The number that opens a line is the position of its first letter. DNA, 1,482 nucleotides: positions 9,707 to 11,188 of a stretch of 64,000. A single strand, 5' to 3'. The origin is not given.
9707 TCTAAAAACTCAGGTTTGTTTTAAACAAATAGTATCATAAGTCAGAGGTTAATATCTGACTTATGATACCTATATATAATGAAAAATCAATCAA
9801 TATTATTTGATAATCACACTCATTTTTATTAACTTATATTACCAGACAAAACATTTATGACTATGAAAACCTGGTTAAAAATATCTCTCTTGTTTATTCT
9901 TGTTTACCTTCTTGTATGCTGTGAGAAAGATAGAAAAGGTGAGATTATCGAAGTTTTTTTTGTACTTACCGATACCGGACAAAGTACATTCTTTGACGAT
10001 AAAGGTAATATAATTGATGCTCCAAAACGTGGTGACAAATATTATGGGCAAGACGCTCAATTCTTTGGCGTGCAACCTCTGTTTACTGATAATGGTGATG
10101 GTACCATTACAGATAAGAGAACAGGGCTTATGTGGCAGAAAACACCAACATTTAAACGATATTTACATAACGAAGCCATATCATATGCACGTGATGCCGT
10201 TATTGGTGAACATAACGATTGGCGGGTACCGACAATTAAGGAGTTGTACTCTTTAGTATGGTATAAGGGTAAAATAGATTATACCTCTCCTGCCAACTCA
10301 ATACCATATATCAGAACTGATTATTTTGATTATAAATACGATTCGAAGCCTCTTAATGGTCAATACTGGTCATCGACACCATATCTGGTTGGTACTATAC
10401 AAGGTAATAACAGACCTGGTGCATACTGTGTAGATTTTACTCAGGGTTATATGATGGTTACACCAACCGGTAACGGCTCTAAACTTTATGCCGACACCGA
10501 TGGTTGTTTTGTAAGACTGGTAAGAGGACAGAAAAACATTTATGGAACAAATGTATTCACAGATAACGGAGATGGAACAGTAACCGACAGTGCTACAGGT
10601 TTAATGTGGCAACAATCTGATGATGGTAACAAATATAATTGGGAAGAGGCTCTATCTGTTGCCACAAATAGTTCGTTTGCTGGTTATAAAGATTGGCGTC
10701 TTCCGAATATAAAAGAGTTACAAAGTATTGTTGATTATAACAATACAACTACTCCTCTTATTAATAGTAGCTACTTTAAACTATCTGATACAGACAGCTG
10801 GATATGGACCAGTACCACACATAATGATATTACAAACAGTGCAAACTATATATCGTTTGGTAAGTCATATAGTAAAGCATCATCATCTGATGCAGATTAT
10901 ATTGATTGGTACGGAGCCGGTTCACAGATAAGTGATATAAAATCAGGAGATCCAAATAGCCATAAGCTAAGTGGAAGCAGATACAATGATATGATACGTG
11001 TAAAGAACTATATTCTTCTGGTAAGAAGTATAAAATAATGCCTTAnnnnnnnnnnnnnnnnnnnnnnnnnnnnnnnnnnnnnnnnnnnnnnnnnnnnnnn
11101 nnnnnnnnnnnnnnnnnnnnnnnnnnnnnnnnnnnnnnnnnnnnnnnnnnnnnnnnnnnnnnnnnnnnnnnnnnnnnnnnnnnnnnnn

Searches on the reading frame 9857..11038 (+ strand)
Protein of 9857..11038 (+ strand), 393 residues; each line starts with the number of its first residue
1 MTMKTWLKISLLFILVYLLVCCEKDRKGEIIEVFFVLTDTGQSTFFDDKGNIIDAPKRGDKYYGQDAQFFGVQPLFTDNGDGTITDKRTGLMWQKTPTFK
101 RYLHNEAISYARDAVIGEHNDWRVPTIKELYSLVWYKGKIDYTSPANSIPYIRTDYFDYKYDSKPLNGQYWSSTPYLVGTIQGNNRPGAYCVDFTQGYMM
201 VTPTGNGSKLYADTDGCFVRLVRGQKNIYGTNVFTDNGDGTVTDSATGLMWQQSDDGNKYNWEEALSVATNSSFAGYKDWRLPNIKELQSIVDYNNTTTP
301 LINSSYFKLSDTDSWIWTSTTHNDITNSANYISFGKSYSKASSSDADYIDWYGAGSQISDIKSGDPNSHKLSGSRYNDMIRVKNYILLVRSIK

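Call 54: find_encoding_contigs(protein=window:9857-11038:+, flank=10000, max_places=1)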
Protein window:9857-11038:+ (393 aa): 5 contigs read that carry it; 1 place shown.
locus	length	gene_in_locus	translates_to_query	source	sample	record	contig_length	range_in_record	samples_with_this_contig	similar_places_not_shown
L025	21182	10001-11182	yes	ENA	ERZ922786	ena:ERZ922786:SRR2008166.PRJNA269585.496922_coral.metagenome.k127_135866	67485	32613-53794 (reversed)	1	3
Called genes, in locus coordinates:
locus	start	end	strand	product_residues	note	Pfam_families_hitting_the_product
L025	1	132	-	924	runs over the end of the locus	PF13620:CarboxypepD_reg, PF13715:CarbopepD_reg_2, PF07715:Plug, PF00593:TonB_dep_Rec_b-barrel, PF14905:OMP_b-brl_3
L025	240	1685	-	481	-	PF28492:Beta_helix_4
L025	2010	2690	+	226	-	PF00072:Response_reg, PF00486:Trans_reg_C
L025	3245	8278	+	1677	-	PF17517:IgGFc_binding, PF03160:Calx-beta, PF17892:Cadherin_5, PF17963:Big_9, PF17803:Cadherin_4, PF17892:Cadherin_5, PF17963:Big_9, PF17803:Cadherin_4, +4 more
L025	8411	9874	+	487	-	-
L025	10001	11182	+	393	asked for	PF07603:Lcl_C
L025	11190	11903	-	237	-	PF00072:Response_reg, PF04397:LytTR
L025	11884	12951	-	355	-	PF06580:His_kinase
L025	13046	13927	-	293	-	PF00561:Abhydrolase_1, PF12697:Abhydrolase_6, PF00756:Esterase (weak), PF07819:PGAP1 (weak)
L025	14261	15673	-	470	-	PF01636:APH, PF22740:PapZ_C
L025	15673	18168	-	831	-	PF00488:MutS_V, PF20297:MSSS (weak), PF01713:Smr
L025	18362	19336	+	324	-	PF13353:Fer4_12 (faint), PF04055:Radical_SAM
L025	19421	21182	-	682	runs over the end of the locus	PF13589:HATPase_c_3, PF02518:HATPase_c, PF00183:HSP90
